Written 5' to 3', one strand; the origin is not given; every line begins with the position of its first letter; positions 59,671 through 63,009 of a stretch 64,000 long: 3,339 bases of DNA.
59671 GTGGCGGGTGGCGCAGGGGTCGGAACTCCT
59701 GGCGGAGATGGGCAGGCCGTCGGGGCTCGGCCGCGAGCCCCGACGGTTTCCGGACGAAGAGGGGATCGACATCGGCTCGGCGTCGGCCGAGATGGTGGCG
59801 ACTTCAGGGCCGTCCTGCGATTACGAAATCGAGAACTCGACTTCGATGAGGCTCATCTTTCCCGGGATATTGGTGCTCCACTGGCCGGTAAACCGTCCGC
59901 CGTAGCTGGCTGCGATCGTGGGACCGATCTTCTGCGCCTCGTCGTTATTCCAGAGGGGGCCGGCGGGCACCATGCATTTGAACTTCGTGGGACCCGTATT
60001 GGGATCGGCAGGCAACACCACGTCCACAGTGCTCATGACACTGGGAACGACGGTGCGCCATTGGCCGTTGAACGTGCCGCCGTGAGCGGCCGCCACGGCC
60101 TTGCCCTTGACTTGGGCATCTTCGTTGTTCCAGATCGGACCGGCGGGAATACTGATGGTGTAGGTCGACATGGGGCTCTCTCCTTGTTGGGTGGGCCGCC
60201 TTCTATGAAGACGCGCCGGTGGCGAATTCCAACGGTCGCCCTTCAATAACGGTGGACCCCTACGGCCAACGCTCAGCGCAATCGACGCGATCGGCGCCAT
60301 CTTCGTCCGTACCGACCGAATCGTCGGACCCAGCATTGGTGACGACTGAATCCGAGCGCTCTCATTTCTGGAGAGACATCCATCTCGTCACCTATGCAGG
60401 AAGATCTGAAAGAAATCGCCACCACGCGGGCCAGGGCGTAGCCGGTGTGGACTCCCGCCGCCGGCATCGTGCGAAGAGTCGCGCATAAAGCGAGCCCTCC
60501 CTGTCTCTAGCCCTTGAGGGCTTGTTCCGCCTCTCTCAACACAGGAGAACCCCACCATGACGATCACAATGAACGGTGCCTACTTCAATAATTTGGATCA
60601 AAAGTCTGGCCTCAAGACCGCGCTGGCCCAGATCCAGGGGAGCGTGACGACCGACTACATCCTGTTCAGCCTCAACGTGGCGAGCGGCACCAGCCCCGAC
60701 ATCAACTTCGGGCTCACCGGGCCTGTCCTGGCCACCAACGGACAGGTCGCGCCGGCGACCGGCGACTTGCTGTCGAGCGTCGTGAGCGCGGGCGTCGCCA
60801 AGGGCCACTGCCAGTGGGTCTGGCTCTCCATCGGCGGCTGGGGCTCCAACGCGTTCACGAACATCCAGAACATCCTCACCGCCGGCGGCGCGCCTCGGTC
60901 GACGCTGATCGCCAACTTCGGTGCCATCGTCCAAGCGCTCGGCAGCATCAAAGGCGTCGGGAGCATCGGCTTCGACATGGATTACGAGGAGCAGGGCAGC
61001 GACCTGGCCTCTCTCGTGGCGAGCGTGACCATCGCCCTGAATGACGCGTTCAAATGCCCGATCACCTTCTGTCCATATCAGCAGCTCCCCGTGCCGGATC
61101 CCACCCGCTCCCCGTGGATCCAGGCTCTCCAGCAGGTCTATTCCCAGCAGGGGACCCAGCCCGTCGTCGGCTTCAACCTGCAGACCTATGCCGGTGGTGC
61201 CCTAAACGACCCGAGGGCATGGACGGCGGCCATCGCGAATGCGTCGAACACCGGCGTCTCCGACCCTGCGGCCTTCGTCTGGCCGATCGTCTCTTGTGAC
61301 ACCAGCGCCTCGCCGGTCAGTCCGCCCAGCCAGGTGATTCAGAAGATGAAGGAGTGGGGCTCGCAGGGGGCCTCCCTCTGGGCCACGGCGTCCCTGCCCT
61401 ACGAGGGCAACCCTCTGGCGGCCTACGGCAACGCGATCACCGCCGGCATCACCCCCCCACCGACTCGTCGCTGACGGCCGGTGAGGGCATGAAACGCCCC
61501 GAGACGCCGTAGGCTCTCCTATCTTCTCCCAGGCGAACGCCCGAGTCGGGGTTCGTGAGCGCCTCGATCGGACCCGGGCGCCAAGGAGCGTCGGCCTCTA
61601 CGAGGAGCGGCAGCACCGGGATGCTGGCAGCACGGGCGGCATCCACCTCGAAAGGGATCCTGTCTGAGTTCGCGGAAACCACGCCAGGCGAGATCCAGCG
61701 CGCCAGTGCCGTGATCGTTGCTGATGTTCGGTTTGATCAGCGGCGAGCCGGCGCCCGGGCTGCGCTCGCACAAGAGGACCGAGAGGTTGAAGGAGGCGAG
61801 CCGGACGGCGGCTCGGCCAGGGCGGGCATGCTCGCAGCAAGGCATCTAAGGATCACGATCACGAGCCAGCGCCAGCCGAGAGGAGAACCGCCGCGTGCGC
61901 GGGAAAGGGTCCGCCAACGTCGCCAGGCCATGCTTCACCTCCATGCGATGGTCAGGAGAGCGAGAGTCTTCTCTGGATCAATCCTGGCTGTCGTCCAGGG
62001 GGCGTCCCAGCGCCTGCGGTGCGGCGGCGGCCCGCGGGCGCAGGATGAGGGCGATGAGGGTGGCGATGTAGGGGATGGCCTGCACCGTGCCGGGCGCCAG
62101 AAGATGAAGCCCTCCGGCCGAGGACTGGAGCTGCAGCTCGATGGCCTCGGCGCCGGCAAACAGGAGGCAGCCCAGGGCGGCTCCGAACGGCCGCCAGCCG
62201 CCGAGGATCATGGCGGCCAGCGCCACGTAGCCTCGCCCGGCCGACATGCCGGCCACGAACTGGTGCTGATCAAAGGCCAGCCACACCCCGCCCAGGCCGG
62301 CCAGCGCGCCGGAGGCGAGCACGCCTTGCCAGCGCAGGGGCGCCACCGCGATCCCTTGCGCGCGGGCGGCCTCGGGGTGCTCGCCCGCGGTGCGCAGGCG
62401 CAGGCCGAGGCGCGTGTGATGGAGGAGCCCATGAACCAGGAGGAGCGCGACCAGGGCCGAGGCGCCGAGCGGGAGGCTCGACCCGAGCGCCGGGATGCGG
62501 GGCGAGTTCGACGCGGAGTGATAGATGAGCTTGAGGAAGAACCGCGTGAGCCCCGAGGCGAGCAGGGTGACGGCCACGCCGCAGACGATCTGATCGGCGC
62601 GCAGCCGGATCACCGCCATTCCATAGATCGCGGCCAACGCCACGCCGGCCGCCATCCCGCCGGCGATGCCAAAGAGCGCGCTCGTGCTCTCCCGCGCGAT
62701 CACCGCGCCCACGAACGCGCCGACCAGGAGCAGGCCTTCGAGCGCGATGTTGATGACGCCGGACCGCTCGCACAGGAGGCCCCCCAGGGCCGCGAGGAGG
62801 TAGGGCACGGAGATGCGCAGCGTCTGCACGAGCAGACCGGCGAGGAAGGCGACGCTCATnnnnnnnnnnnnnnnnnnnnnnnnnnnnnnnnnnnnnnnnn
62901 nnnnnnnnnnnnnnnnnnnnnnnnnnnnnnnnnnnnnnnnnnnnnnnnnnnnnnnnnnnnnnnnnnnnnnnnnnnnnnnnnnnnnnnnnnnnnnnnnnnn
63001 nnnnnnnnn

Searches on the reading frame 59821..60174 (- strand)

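Call 45: search_protein_families(library=pfam, proteins=[window:59821-60174:-], max_evalue=0.01)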
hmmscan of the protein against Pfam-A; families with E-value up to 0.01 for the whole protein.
window:59821-60174:- (117 aa): 1 family
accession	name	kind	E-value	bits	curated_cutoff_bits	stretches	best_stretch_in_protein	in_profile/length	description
PF12151.13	MVL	-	1.8e-16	60.2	25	2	17-49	1-33/36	Mannan-binding protein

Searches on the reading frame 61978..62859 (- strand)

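Call 45: search_protein_families(library=pfam, proteins=[window:61978-62859:-], max_evalue=0.01)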
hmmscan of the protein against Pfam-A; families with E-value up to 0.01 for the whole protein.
window:61978-62859:- (293 aa): 1 family
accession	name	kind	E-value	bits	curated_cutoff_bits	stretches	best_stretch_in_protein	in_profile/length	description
PF02653.21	BPD_transp_2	-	2.9e-38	132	26.8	1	10-261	2-259/269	Branched-chain amino acid transport system / permease component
